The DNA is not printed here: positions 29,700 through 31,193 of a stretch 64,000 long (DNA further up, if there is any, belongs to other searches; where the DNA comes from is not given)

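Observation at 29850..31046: GatA is shortened and appears to lack the catalytic lysine (possible pseudo-glutaminase subunit)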

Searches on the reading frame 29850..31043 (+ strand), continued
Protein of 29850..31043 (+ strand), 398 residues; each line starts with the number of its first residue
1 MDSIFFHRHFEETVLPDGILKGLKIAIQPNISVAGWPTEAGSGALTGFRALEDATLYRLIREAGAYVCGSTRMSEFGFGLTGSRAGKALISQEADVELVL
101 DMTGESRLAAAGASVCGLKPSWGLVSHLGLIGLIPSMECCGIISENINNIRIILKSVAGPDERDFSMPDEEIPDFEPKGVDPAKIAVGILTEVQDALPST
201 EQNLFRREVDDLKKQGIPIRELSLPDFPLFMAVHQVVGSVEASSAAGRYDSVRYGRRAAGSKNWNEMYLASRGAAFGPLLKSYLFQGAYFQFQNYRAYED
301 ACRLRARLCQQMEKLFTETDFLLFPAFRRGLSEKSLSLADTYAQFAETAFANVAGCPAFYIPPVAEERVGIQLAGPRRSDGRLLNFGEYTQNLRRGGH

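Call 32: predict_structure(alignment_id=A1)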
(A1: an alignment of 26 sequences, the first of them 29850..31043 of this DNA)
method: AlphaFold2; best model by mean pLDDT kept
length: 398 residues; sequences in the alignment: 26
mean_pLDDT: 58.4   pTM: 0.54
mean pLDDT of the five models: 58.4, 58.0, 56.8, 52.7, 51.8
residues with pLDDT >= 90: 44; 70-90: 88; 50-70: 104; < 50: 162
segments of 3 or more residues with pLDDT < 50: 1-12, 31-53, 74-78, 101-145, 157-170, 241-294, 330-338
pLDDT, mean of each block of 10 residues (from residue 1): 25 58 60 34 35 56 67 48 63 58 42 42 27 30 49 52 41 59 90 88 92 93 92 67 36 36 38 32 26 54 79 91 76 47 62 73 81 79 82 81
secondary structure, 60 per line:
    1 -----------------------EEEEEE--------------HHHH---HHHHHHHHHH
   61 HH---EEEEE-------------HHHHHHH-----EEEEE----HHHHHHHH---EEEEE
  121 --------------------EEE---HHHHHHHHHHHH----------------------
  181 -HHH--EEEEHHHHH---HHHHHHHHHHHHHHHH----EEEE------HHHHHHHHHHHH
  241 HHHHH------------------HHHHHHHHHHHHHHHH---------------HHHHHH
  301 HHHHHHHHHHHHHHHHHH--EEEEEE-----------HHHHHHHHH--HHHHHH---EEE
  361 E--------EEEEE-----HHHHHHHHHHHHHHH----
elements in order: E24-29 H44-47 H51-62 E66-70 H84-90 E96-100 H105-112 E116-120 E141-143 H147-158 E187-190 H191-195 H199-214 E219-222 H229-245 H264-279 H295-318 E321-326 H338-346 H349-354 E358-361 E370-374 H380-394

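Call 37: search_protein_representatives(protein=window:29850-31043:+)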
Query: 398 residues. Proteins with E-value up to 0.001 (for the whole library): 11007; up to 1e-10: 2950; up to 1e-30: 163. The best 150 are listed.
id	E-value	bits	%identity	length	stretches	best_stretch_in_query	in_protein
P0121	2.7e-129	448.2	57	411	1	1-389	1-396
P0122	1.4e-104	366.9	49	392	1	25-396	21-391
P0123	3.6e-101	355.6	58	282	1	98-381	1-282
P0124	2.3e-96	339.8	43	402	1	9-385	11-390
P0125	5.7e-93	328.6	44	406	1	16-387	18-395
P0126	1.5e-92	327.3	45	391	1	15-389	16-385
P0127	3.9e-92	325.9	45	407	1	15-387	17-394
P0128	1.1e-90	321.2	42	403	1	2-387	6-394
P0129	8.5e-89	314.9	43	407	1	15-389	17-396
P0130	6.8e-88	311.9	44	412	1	17-387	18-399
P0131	2.3e-87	310.2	47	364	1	25-387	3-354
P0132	4.8e-85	302.5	51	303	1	1-305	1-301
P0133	3.6e-84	299.7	44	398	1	19-389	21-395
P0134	6.9e-82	292.2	42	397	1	16-393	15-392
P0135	6.7e-72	259.3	45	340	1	73-388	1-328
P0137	4.0e-71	256.7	36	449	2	179-388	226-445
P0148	3.0e-43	165.0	36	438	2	82-382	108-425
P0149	9.5e-43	163.3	32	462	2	83-393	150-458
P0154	3.7e-38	148.2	33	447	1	16-376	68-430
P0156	7.3e-38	147.2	36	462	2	96-380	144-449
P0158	7.4e-38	147.2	34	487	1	20-390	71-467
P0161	5.3e-37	144.4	32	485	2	81-393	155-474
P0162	7.1e-37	144.0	31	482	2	82-391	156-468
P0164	1.8e-36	142.6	30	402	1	18-393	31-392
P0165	2.3e-36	142.3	31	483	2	82-389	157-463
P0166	2.6e-36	142.1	30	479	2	80-373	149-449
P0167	9.8e-36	140.2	31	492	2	82-375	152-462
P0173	3.1e-35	138.6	33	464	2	82-389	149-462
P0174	3.8e-35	138.3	34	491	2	87-383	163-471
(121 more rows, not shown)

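Call 50: find_encoding_contigs(protein=P0124, flank=6000, max_places=2)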
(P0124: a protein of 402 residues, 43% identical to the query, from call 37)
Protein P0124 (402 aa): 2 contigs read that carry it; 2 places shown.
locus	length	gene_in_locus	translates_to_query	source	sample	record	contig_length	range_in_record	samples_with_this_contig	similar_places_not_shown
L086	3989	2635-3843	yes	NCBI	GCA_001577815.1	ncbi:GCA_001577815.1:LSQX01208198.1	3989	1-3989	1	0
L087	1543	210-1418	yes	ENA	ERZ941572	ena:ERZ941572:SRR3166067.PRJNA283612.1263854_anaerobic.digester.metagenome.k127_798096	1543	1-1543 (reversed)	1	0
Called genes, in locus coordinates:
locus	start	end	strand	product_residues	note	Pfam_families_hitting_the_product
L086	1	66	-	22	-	?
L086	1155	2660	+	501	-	PF00152:tRNA-synt_2, PF02938:GAD, PF02686:GatC (weak)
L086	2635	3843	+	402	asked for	PF01425:Amidase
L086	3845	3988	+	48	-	?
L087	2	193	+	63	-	?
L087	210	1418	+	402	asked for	PF01425:Amidase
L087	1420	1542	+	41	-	?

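Call 51: find_encoding_contigs(protein=P0154, flank=6000, max_places=2)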
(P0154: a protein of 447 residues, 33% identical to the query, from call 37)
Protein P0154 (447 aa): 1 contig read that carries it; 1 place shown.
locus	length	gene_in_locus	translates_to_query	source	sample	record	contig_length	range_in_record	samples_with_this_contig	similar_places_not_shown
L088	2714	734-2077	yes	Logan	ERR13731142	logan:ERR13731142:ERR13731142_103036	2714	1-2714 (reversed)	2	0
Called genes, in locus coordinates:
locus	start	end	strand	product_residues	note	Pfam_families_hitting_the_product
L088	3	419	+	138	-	?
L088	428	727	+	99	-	-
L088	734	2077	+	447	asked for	PF01425:Amidase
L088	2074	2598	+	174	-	-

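Call 52: find_encoding_contigs(protein=P0133, flank=8000, max_places=2)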
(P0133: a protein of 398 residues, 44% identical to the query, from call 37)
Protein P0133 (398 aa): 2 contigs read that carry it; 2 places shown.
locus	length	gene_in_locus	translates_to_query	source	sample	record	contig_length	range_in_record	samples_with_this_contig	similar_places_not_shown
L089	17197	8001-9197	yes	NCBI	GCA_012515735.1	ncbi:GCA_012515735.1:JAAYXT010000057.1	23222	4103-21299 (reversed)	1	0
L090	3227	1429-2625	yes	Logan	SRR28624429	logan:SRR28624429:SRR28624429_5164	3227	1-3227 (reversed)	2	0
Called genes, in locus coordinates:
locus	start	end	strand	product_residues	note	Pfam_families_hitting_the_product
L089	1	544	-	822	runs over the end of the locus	PF03065:Glyco_hydro_57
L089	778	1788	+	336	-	PF00005:ABC_tran, PF13304:AAA_21 (faint), PF08352:oligo_HPY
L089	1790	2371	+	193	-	PF02525:Flavodoxin_2, PF03358:FMN_red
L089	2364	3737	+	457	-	PF00919:UPF0004, PF04055:Radical_SAM, PF18693:TRAM_2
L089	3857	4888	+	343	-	-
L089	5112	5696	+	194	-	PF00717:Peptidase_S24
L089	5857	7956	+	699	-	PF01336:tRNA_anti-codon, PF00152:tRNA-synt_2, PF02938:GAD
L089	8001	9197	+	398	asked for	PF01425:Amidase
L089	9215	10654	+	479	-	PF02934:GatB_N, PF02637:GatB_Yqey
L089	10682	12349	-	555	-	PF00485:PRK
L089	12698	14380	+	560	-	-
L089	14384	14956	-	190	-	PF01817:CM_2 (weak)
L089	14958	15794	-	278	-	PF00800:PDT, PF01842:ACT (weak)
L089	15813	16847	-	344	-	PF18152:DAHP_snth_FXD, PF00793:DAHP_synth_1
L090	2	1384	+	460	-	?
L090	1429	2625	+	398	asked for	PF01425:Amidase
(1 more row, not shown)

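Call 53: find_encoding_contigs(protein=P0164, flank=8000, max_places=2)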
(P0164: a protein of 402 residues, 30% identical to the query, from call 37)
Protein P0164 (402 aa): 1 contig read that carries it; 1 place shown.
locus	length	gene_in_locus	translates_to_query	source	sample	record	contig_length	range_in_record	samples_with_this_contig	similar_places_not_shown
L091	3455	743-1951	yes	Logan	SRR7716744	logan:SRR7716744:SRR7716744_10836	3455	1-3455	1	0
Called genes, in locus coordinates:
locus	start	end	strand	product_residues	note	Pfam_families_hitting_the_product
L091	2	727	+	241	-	?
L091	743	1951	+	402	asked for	PF01425:Amidase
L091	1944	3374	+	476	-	PF02934:GatB_N, PF02637:GatB_Yqey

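Call 55: find_homologous_proteins(query=P0164, max_evalue=1e-20)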
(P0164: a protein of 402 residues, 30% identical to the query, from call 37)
Query P0164 (402 aa): 428 proteins with E <= 1e-20 among 7844 candidates; the best 120 are listed.
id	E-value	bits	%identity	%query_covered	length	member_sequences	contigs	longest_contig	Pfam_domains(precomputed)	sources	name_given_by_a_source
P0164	3.0e-255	865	100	100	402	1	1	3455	PF01425.27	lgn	-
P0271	2.2e-139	483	56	97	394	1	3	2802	PF01425.27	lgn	-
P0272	4.7e-139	482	58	93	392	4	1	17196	PF01425.27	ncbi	-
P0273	4.3e-137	476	56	97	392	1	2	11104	PF01425.27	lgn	-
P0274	8.9e-136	471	57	97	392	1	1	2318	PF01425.27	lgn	-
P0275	9.9e-134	465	55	98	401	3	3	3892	PF01425.27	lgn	-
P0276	1.9e-132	461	54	99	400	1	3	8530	PF01425.27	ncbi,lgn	-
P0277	2.4e-132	460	57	91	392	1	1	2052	PF01425.27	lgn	-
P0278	4.1e-131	456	53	98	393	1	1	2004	PF01425.27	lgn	-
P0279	1.6e-129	451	54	93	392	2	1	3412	PF01425.27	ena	-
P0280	1.7e-129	451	54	97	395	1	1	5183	PF01425.27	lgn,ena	-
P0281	2.6e-129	450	53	98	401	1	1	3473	PF01425.27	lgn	-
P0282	2.8e-129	450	53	98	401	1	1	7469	PF01425.27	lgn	-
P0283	2.8e-129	450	53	98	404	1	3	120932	PF01425.27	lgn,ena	-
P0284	3.2e-129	450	53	98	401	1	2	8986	PF01425.27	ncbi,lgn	-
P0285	3.2e-129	450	53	98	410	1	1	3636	PF01425.27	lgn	-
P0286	4.9e-129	449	53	98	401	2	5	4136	PF01425.27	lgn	-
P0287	1.7e-128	448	54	98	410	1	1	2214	PF01425.27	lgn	-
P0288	2.2e-128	447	55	94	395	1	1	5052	PF01425.27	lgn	-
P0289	7.1e-128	445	53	98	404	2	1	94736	PF01425.27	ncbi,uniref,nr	ncbi:amidase family protein [Tissierella creatinophila]|uniref:Glutamyl-tRNA(Gln) amidotransferase s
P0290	1.6e-125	438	53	94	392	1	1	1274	PF01425.27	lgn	-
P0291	8.5e-125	435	51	100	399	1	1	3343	PF01425.27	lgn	-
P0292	5.6e-122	426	48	98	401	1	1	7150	PF01425.27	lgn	-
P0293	5.3e-120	420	53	90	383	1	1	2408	PF01425.27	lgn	-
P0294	2.0e-117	411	49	98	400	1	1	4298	PF01425.27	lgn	-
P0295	8.4e-114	399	53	89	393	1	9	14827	PF01425.27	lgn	-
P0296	4.4e-105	370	47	100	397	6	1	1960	PF01425.27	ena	-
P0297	2.7e-92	328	44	99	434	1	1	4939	PF01425.27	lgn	-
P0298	1.1e-91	326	45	94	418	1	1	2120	PF01425.27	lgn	-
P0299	3.4e-91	325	43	99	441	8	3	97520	PF01425.27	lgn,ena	-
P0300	6.1e-91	324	44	95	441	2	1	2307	PF01425.27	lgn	-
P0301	3.0e-90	322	41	99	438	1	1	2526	PF01425.27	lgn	-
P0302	1.2e-89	320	43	95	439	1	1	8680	PF01425.27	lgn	-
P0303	1.9e-88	316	42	95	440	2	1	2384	PF01425.27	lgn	-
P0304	1.3e-87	313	41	95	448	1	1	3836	PF01425.27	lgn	-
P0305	8.3e-87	310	46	94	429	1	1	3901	PF01425.27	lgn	-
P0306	9.6e-87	310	43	94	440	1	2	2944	PF01425.27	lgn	-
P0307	1.1e-86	310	46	94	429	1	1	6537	PF01425.27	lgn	-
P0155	4.0e-86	308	41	98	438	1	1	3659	PF01425.27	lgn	-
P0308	4.9e-86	308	45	92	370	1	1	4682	PF01425.27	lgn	-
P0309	7.2e-86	307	44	92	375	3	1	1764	PF01425.27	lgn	-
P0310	1.6e-85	306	46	94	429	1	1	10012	PF01425.27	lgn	-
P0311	1.2e-82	297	40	97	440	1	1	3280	PF01425.27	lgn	-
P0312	4.5e-82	295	42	92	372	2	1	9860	PF01425.27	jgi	-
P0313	2.2e-77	279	39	95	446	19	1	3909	PF01425.27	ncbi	-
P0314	9.5e-74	267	38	98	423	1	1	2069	PF01425.27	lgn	-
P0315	6.7e-72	261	37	99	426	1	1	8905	PF01425.27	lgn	-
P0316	2.6e-71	259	39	91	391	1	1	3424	PF01425.27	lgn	-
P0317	1.6e-65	240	35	93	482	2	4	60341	PF01425.27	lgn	-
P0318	2.1e-62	230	34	94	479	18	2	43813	PF01425.27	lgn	-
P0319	5.7e-62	229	41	80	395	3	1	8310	PF01425.27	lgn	-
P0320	5.8e-61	225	33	90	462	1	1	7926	PF01425.27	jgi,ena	-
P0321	8.2e-61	225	35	91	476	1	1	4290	PF01425.27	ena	-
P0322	1.3e-60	224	34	94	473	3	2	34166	PF01425.27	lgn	-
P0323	5.5e-60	222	35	95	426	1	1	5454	PF01425.27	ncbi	-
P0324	3.9e-59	219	35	90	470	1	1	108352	PF01425.27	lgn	-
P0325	5.1e-59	219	37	90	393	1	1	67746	PF01425.27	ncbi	-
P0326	5.2e-59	219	35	90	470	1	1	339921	PF01425.27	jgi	jgi:aspartyl-tRNA(Asn)/glutamyl-tRNA(Gln) amidotransferase subunit A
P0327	6.4e-59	218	38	87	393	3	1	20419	PF01425.27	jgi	-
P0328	1.3e-58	217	35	89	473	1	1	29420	PF01425.27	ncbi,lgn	-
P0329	2.2e-58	217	38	80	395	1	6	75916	PF01425.27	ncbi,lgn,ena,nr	ncbi:MAG: hypothetical protein GX328_05985 [Clostridiaceae bacterium]|nr:hypothetical protein [Clost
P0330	2.6e-58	216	34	95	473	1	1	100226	PF01425.27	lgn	-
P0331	4.7e-58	216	36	94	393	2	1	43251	PF01425.27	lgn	-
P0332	7.3e-58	215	34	95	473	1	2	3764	PF01425.27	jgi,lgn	jgi:aspartyl-tRNA(Asn)/glutamyl-tRNA(Gln) amidotransferase subunit A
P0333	1.5e-57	214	32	92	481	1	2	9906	PF01425.27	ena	-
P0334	1.9e-57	214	34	90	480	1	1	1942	PF01425.27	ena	-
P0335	2.0e-57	214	33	94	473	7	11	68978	PF01425.27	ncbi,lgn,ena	-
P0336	3.7e-57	213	32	92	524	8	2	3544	PF01425.27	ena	-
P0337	3.8e-57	213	39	80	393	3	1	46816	PF01425.27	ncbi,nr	ncbi:MAG: hypothetical protein GX666_06445 [Tissierellia bacterium]|nr:hypothetical protein [Tissier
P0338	5.1e-57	212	32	93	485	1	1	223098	PF01425.27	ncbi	-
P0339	6.9e-57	212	32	92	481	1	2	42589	PF01425.27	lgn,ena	-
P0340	1.9e-56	210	35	91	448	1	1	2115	PF01425.27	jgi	jgi:aspartyl-tRNA(Asn)/glutamyl-tRNA(Gln) amidotransferase subunit A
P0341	2.7e-56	210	34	92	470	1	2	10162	PF01425.27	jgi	-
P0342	2.7e-56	210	34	92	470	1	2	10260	PF01425.27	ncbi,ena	-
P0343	3.6e-56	209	35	92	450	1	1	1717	PF01425.27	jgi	jgi:aspartyl-tRNA(Asn)/glutamyl-tRNA(Gln) amidotransferase subunit A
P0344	4.2e-56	209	35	92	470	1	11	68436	PF01425.27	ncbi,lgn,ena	-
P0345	4.6e-56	209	34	90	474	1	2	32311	PF01425.27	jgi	jgi:aspartyl-tRNA(Asn)/glutamyl-tRNA(Gln) amidotransferase subunit A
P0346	6.0e-56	209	33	91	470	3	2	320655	PF01425.27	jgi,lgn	-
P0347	7.1e-56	208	35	87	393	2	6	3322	PF01425.27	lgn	-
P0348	1.0e-55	208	32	96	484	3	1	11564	PF01425.27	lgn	-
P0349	1.5e-55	207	33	90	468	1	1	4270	PF01425.27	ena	-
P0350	1.5e-55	207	32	96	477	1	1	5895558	PF01425.27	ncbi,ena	-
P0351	1.9e-55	207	32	90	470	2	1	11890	PF01425.27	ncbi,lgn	ncbi:MAG: Asp-tRNA(Asn)/Glu-tRNA(Gln) amidotransferase subunit GatA [Patescibacteria group bacterium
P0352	2.1e-55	207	33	91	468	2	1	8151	PF01425.27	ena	-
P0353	3.1e-55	206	34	95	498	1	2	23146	PF01425.27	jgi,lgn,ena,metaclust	metaclust:\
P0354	3.1e-55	206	32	93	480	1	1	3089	PF01425.27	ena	-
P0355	4.6e-55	206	34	92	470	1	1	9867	PF01425.27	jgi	jgi:aspartyl-tRNA(Asn)/glutamyl-tRNA(Gln) amidotransferase subunit A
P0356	6.3e-55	205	32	95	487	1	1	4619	PF01425.27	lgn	-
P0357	1.7e-54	204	32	90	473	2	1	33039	PF01425.27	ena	-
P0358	2.7e-54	203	32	92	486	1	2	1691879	PF01425.27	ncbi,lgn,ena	-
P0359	2.8e-54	203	33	90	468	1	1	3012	PF01425.27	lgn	-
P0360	2.9e-54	203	32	94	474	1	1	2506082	PF01425.27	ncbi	-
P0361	4.2e-54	203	32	91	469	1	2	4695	PF01425.27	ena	-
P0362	6.5e-54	202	33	93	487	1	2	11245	PF01425.27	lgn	-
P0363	9.4e-54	201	33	93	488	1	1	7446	PF01425.27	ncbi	-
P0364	1.2e-53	201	30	97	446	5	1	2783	PF01425.27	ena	-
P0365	1.4e-53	201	33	92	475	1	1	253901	PF01425.27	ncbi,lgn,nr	ncbi:MAG: Asp-tRNA(Asn)/Glu-tRNA(Gln) amidotransferase subunit GatA [Bacteroidetes bacterium]|nr:MAG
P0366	1.6e-53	201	32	92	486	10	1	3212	PF01425.27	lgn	-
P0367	1.8e-53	201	33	93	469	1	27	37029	PF01425.27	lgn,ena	-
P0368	1.8e-53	201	33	93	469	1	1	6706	PF01425.27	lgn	-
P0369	3.7e-53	200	33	92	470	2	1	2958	PF01425.27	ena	-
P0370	3.9e-53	199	33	93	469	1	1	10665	PF01425.27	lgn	-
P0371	4.5e-53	199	31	92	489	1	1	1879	PF01425.27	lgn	-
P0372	5.4e-53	199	31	96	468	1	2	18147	PF01425.27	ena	-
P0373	5.4e-53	199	32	92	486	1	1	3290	PF01425.27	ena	-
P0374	5.4e-53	199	31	96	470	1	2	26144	PF01425.27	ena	-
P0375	5.8e-53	199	32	94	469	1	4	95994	PF01425.27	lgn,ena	-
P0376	6.2e-53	199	32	92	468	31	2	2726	PF01425.27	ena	-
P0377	7.4e-53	199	30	96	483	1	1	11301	PF01425.27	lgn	-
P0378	7.5e-53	199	30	92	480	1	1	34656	PF01425.27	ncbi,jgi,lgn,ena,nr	ncbi:Asp-tRNA(Asn)/Glu-tRNA(Gln) amidotransferase subunit GatA [Patescibacteria group bacterium]|nr:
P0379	7.9e-53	198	30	96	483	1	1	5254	PF01425.27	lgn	-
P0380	1.0e-52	198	33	93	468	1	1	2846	PF01425.27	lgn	-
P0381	1.3e-52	198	32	89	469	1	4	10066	PF01425.27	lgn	-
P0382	1.5e-52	197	33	88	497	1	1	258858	PF01425.27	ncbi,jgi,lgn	jgi:aspartyl-tRNA(Asn)/glutamyl-tRNA(Gln) amidotransferase subunit A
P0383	1.7e-52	197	32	93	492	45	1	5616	PF01425.27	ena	-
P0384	1.7e-52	197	33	90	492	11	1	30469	PF01425.27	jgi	-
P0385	1.8e-52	197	30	96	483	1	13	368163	PF01425.27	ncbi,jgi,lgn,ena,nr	ncbi:MAG: Asp-tRNA(Asn)/Glu-tRNA(Gln) amidotransferase subunit GatA [Clostridiales bacterium]|nr:Asp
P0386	2.2e-52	197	30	96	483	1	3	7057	PF01425.27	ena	-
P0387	2.3e-52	197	31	93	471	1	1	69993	PF01425.27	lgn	-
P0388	2.5e-52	197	32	94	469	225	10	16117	PF01425.27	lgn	-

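Call 65: list_cluster_members(proteins=[P0148, P0149, P0156, P0161, P0162, P0165, P0166, P0167, P0173, P0174])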
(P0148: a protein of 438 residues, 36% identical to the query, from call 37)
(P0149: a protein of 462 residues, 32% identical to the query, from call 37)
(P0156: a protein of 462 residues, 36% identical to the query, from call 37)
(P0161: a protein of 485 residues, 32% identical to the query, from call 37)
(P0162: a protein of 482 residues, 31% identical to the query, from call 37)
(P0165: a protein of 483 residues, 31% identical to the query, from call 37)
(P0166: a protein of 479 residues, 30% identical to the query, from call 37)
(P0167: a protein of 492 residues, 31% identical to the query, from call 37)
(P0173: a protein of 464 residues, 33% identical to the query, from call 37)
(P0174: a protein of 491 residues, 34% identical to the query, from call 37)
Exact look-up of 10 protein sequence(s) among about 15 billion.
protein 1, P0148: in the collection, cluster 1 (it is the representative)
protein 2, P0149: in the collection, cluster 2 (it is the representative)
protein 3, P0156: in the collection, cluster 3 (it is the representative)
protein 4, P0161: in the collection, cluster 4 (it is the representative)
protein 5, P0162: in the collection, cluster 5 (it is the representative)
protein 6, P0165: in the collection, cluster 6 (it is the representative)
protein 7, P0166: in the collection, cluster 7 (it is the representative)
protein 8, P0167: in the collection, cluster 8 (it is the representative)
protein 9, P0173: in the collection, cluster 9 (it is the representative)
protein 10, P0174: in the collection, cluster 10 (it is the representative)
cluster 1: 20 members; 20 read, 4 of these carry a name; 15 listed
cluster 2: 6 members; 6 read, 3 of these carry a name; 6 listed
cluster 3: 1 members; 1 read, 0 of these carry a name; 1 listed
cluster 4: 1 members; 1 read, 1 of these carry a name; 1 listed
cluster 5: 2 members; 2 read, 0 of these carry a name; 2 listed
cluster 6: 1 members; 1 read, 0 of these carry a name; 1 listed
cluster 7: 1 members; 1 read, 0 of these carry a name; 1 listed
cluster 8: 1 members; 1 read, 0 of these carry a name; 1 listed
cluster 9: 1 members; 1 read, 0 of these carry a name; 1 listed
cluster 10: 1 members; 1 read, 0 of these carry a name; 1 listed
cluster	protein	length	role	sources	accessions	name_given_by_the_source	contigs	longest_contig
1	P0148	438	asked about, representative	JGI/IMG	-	-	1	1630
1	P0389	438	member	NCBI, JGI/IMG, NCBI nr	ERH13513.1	MAG: aspartyl/glutamyl-tRNA(Asn/Gln) amidotransferase, A subunit [halophilic archaeon ... | aspartyl/glutamyl-tRNA(Asn/Gln) amidotransferase subunit A (EC 6.3.5.-)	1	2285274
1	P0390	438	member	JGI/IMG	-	aspartyl-tRNA(Asn)/glutamyl-tRNA(Gln) amidotransferase subunit A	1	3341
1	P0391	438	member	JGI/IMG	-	aspartyl-tRNA(Asn)/glutamyl-tRNA(Gln) amidotransferase subunit A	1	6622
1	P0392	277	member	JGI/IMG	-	aspartyl-tRNA(Asn)/glutamyl-tRNA(Gln) amidotransferase subunit A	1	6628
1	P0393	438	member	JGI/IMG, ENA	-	-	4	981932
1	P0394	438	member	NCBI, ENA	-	-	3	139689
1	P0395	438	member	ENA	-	-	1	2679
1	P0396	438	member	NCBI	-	-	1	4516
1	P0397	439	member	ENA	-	-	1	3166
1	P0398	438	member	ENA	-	-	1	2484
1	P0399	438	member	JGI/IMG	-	-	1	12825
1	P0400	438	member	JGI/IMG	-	-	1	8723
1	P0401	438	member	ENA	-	-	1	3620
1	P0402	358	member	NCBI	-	-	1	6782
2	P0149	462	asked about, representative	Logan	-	-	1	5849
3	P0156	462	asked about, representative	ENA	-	-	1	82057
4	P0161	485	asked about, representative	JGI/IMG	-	aspartyl-tRNA(Asn)/glutamyl-tRNA(Gln) amidotransferase subunit A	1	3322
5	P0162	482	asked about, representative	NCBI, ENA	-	-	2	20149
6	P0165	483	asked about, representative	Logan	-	-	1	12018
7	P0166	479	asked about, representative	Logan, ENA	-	-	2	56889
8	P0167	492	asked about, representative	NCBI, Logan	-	-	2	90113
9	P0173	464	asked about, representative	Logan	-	-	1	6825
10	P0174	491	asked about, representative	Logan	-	-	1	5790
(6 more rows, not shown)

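Call 66: predict_structure(alignment_id=A5)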
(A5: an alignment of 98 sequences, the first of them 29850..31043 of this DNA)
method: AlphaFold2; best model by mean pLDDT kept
length: 398 residues; sequences in the alignment: 98
mean_pLDDT: 93.2   pTM: 0.92
mean pLDDT of the five models: 93.2, 92.9, 92.8, 92.4, 91.9
residues with pLDDT >= 90: 327; 70-90: 65; 50-70: 6; < 50: 0
segments of 3 or more residues with pLDDT < 50: none
pLDDT, mean of each block of 10 residues (from residue 1): 88 85 96 94 90 97 96 94 95 98 96 97 95 94 98 96 89 94 96 93 95 96 97 98 89 77 84 87 97 97 98 97 88 82 94 98 90 97 97 85
secondary structure, 60 per line:
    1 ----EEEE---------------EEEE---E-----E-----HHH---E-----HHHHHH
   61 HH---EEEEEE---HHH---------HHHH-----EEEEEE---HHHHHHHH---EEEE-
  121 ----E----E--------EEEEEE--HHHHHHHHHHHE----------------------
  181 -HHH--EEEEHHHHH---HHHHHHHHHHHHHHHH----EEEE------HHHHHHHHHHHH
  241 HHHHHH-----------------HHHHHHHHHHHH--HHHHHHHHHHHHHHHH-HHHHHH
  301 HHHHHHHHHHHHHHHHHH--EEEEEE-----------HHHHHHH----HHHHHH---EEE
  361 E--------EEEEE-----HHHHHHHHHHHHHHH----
elements in order: E5-8 E24-27 H55-62 E66-71 H87-90 E96-101 H105-112 E116-119 E139-144 H147-157 E187-190 H191-195 H199-214 E219-222 H229-246 H264-275 H278-293 H295-318 E321-326 H338-344 H349-354 E358-361 E370-374 H380-394
